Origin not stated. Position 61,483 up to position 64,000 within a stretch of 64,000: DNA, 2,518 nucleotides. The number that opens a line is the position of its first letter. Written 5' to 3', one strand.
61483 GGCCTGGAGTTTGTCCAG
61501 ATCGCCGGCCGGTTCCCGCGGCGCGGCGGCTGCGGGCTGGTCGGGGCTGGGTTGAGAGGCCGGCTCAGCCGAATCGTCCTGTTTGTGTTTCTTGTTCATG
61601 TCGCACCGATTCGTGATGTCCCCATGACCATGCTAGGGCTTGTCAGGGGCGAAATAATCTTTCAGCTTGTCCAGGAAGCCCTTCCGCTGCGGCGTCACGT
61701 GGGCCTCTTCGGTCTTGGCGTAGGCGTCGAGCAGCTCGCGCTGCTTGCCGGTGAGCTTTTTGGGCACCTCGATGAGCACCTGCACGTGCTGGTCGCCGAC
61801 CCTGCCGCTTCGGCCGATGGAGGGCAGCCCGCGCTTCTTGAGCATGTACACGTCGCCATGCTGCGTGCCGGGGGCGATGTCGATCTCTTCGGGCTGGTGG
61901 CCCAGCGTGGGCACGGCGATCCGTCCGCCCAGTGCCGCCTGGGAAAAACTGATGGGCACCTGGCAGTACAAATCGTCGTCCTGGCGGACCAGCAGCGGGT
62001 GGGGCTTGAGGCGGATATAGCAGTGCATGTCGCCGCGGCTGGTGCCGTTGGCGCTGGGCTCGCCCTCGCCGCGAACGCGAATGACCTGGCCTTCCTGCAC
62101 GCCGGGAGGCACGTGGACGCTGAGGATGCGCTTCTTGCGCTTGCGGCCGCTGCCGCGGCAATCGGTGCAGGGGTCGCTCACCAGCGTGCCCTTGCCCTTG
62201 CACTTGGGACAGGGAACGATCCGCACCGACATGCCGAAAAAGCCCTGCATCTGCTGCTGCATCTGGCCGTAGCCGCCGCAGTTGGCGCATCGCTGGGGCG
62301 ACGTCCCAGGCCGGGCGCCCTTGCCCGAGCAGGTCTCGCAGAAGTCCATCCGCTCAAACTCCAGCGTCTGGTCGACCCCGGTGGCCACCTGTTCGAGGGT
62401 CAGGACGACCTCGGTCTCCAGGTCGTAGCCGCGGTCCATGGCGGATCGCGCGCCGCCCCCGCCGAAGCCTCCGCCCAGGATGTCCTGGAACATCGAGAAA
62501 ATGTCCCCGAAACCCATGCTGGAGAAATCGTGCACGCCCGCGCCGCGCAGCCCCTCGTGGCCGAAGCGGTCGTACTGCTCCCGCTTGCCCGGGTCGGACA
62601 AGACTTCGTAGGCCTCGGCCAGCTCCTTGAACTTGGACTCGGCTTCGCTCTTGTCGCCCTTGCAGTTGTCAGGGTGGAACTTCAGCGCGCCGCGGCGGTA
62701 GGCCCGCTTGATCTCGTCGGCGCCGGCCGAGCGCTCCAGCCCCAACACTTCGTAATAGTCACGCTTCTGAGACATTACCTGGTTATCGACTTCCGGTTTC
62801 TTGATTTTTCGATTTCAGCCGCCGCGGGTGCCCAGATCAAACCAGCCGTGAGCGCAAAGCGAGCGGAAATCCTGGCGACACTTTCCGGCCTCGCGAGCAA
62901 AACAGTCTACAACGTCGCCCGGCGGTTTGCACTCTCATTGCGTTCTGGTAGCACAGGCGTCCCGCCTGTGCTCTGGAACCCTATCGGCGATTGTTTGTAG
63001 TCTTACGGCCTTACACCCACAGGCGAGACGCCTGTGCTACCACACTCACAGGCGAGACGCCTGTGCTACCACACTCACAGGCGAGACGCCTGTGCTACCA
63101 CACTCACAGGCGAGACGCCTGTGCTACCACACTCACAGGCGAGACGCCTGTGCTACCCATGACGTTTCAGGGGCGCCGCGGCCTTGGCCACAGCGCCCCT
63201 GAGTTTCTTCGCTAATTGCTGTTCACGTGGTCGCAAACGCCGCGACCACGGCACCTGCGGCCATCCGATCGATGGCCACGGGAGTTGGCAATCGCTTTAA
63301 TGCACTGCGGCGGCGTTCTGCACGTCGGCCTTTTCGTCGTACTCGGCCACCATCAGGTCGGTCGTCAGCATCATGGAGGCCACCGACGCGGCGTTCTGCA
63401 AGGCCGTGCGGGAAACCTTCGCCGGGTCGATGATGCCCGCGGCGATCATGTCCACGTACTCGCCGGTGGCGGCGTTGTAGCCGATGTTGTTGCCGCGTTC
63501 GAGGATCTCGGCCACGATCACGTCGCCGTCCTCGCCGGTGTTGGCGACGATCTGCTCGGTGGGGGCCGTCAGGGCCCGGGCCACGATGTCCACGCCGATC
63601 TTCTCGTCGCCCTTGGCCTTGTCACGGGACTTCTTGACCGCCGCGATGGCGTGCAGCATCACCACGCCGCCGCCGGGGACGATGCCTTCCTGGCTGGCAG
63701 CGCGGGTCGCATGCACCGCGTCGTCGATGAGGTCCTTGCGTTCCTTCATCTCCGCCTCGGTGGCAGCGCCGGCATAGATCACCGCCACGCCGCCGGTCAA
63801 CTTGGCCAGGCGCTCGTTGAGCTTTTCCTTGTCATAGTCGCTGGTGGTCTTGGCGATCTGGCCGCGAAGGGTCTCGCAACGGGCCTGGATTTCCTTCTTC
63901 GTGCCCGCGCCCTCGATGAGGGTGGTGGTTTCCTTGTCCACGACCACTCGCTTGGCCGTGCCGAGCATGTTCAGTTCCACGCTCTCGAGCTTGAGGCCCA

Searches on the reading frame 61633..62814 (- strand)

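Call 51: search_protein_families(library=ncbifam, proteins=[window:61633-62814:-])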
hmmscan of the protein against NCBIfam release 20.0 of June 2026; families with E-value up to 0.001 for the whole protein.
window:61633-62814:- (393 aa): 14 families
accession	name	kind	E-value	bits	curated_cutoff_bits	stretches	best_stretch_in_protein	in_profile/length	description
NF008035.0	PRK10767.1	subfamily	1.5e-123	412.5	338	1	16-389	2-370/374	molecular chaperone DnaJ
TIGR02349.1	DnaJ_bact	equivalog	1e-113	380.4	377.2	1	19-368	1-353/354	molecular chaperone DnaJ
NF010894.0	PRK14301.1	equivalog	6.1e-110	367.7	548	1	16-386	2-368/373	chaperone protein DnaJ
NF010885.0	PRK14292.1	equivalog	2.4e-105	352.6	585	1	19-389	3-369/371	chaperone protein DnaJ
NF010871.0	PRK14278.1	equivalog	4.6e-92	308.8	502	1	18-388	3-375/378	molecular chaperone DnaJ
NF010874.0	PRK14281.1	equivalog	5.2e-88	295.8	619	1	17-388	2-396/397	chaperone protein DnaJ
NF010872.0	PRK14279.1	equivalog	2.1e-82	277.3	556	1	17-373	8-383/394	molecular chaperone DnaJ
NF037946.1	terminal_TopJ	equivalog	2.4e-55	188.4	300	2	14-111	1-92/810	terminal organelle assembly protein TopJ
NF010892.0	PRK14299.1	equivalog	2.2e-50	171.5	392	2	17-183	3-181/291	chaperone protein DnaJ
NF007618.0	PRK10266.1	equivalog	1.2e-45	156.4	403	2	215-371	144-296/306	curved DNA-binding protein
TIGR03835.1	termin_org_DnaJ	equivalog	4.8e-32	111.3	512.25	1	17-106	1-88/871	terminal organelle assembly protein TopJ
NF050028.1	CldAdptActJ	equivalog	1.7e-12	47.7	150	1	19-81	3-69/93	cold adaptation protein ActJcold adaptation protein ActJ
NF006948.0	PRK09430.1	equivalog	1.6e-05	24.6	162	1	16-72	198-260/267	co-chaperone DjlA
NF058604.1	RtpA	equivalog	0.00082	19.4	65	1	200-223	10-33/50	anti-TRAP protein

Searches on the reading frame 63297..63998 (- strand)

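Call 51: search_protein_families(library=ncbifam, proteins=[window:63297-63998:-])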
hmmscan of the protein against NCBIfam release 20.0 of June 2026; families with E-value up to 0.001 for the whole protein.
window:63297-63998:- (233 aa): 17 families
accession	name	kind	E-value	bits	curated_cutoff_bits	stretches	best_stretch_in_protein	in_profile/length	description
NF009489.0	PRK12851.1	subfamily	4.6e-91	305.8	464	1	1-228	306-532/541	chaperonin GroEL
NF009487.0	PRK12849.1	subfamily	4.3e-89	299.2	352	1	1-226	305-529/543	chaperonin GroEL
NF000592.1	PRK00013.1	subfamily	6.2e-89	298.8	397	1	1-220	304-523/524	chaperonin GroEL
TIGR02348.1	GroEL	equivalog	8.5e-89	298.4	582.1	1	1-223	304-526/526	chaperonin GroEL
NF009488.0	PRK12850.1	subfamily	2.2e-88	297.1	475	1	1-230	306-534/544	chaperonin GroEL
NF010704.0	PRK14104.1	subfamily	2.2e-82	277.1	1041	1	1-228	306-533/546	chaperonin GroEL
NF038369.1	GroEL3_Chlamy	exception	6.7e-23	81.1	600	1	6-215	302-504/506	variant chaperonin GroEL3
NF038370.1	GroEL2_Chlamy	exception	3e-17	62.5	600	1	10-222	314-524/533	variant chaperonin GroEL2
TIGR02347.1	chap_CCT_zeta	equivalog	1.1e-13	50.7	587.15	1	75-216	376-522/531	T-complex protein 1 subunit zeta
NF041083.2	thermosome_beta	equivalog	1.1e-11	44.4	400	1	78-218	373-518/520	thermosome subunit beta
TIGR02339.1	thermosome_arch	subfamily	3.4e-11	42.6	671.1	1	70-218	366-519/521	thermosome subunit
NF041082.2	thermosome_alpha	equivalog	5.7e-11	41.9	450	1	71-218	366-517/519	thermosome subunit alpha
TIGR02345.1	chap_CCT_eta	equivalog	1.8e-10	39.7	669.2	1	68-217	359-518/523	T-complex protein 1 subunit eta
TIGR02344.1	chap_CCT_gamma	equivalog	1.8e-08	33.3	553.45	1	73-218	371-521/526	T-complex protein 1 subunit gamma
TIGR02341.1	chap_CCT_beta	equivalog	2.2e-08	33.2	522.15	1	71-217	362-512/519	T-complex protein 1 subunit beta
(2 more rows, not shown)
